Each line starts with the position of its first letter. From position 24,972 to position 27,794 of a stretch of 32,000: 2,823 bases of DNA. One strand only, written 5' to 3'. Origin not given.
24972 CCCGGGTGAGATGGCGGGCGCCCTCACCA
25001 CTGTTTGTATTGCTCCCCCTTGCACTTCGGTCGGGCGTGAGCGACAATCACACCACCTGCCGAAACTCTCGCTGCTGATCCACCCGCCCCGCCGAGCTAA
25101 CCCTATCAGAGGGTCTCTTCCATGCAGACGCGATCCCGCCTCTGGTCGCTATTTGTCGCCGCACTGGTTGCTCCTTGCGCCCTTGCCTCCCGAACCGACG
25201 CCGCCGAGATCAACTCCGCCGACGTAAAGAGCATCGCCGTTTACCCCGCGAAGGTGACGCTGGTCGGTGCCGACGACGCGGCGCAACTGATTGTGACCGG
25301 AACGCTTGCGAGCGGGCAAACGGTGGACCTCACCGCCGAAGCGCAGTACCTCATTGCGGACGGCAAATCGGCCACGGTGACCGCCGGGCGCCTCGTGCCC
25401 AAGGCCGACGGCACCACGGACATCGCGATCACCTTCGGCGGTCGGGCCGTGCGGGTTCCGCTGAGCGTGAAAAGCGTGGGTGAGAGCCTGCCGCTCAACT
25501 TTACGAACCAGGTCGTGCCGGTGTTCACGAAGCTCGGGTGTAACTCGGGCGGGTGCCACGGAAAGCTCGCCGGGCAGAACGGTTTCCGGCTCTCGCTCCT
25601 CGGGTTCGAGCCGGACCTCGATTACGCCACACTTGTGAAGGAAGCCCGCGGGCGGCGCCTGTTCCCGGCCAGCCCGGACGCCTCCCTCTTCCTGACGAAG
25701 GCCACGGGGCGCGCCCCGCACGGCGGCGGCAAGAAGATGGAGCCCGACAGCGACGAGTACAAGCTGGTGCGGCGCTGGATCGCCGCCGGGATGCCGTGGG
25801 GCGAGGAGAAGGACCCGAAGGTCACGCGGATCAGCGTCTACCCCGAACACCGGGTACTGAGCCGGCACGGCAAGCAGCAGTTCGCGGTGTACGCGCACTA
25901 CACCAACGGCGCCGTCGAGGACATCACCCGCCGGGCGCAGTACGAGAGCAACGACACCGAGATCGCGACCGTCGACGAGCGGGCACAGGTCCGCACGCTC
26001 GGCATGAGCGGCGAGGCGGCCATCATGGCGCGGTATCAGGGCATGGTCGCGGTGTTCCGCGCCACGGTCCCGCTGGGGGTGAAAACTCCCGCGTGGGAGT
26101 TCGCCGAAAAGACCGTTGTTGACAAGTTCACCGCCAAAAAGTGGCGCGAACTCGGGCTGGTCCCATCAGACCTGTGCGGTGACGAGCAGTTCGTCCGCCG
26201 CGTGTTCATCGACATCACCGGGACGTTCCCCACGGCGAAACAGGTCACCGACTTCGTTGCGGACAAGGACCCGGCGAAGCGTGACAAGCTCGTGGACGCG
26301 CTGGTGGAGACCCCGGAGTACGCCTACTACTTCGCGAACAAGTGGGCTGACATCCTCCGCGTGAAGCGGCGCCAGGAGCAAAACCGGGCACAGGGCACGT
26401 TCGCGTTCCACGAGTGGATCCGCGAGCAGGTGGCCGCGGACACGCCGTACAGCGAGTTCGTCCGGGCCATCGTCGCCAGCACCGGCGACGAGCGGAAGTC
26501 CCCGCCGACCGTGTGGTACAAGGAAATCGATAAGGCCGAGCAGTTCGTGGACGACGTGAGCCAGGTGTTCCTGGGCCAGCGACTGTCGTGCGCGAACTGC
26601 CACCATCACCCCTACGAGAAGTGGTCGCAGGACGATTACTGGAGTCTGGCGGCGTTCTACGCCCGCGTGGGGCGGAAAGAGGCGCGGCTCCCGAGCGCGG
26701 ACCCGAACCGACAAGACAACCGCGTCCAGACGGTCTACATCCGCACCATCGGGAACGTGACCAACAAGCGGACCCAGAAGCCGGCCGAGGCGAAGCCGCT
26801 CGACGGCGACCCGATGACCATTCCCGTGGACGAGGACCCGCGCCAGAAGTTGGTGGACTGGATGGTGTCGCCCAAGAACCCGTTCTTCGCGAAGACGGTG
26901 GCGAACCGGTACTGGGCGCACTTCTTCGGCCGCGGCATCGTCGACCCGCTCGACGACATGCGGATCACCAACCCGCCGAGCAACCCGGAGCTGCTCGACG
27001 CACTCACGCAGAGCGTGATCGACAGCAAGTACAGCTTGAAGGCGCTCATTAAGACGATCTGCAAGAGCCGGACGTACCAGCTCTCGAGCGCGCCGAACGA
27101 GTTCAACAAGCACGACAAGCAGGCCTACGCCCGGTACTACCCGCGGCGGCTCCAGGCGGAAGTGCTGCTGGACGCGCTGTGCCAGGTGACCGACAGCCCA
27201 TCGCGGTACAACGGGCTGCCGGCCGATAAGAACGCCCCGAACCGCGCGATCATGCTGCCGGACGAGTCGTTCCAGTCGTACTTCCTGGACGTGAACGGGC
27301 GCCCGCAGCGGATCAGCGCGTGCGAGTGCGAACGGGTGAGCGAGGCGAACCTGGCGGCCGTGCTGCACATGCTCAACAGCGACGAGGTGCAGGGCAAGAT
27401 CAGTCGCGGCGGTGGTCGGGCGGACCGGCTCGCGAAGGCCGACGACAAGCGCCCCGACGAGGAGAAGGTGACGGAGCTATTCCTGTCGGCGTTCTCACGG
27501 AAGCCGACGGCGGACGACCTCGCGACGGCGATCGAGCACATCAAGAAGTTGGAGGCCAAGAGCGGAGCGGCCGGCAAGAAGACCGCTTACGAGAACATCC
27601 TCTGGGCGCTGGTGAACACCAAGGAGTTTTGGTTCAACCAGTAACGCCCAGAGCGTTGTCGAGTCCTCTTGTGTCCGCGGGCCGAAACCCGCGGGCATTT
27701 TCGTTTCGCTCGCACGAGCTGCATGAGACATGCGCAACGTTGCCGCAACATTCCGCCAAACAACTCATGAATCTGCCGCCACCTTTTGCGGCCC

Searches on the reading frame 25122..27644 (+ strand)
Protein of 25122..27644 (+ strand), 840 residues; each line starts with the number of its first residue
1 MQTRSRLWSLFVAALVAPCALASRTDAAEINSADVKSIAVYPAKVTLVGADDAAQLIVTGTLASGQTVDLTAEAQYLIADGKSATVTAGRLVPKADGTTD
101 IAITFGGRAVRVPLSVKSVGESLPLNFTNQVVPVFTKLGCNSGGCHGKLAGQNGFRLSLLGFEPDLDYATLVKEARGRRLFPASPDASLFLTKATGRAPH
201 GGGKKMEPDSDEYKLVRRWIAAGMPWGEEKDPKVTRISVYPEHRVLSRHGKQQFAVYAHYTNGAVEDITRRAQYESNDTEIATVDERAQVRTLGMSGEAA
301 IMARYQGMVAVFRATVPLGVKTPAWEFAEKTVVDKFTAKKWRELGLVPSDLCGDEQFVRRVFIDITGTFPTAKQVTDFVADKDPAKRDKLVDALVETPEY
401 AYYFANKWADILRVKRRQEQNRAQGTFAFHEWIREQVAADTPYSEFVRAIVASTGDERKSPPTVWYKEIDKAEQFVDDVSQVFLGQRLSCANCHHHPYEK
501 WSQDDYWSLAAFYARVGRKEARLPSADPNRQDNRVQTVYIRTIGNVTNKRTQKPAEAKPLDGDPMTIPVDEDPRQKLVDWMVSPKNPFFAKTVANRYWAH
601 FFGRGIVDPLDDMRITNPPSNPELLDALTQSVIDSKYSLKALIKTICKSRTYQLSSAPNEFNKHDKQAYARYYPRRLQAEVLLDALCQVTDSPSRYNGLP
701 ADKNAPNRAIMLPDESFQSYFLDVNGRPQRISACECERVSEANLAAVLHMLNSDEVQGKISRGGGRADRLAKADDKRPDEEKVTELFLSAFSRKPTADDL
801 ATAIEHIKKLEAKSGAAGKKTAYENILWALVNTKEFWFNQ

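Call 8: search_protein_families(library=pfam, proteins=[window:25122-27644:+], max_evalue=0.001)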
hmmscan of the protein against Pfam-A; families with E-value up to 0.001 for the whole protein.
window:25122-27644:+ (840 aa): 4 families
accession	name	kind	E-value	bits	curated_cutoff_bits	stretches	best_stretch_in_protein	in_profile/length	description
PF07583.16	PSCyt2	-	1.7e-46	159.2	29.8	1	333-516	2-207/209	Protein of unknown function (DUF1549)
PF07587.16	PSD1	-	2.6e-44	151.9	28.5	1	574-805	2-242/244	Protein of unknown function (DUF1553)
PF02368.24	Big_2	-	1.2e-05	25.6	22.8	0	234-294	2-53/79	Bacterial Ig-like domain (group 2)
PF21461.3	HL_N-beta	-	3.7e-05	23.9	27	1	72-116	12-57/57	Hyaluronate lyase, N-terminal beta-sheet domain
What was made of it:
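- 25122..27644 (+): Flank: an 840-aa PSCyt2/PSD1 (DUF1549/DUF1553) protein. It is the conserved divergent neighbour of E105 and marks one edge of the syntenic slot. Pfam PSCyt2 159 bits and PSD1 152 bits (call 8).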
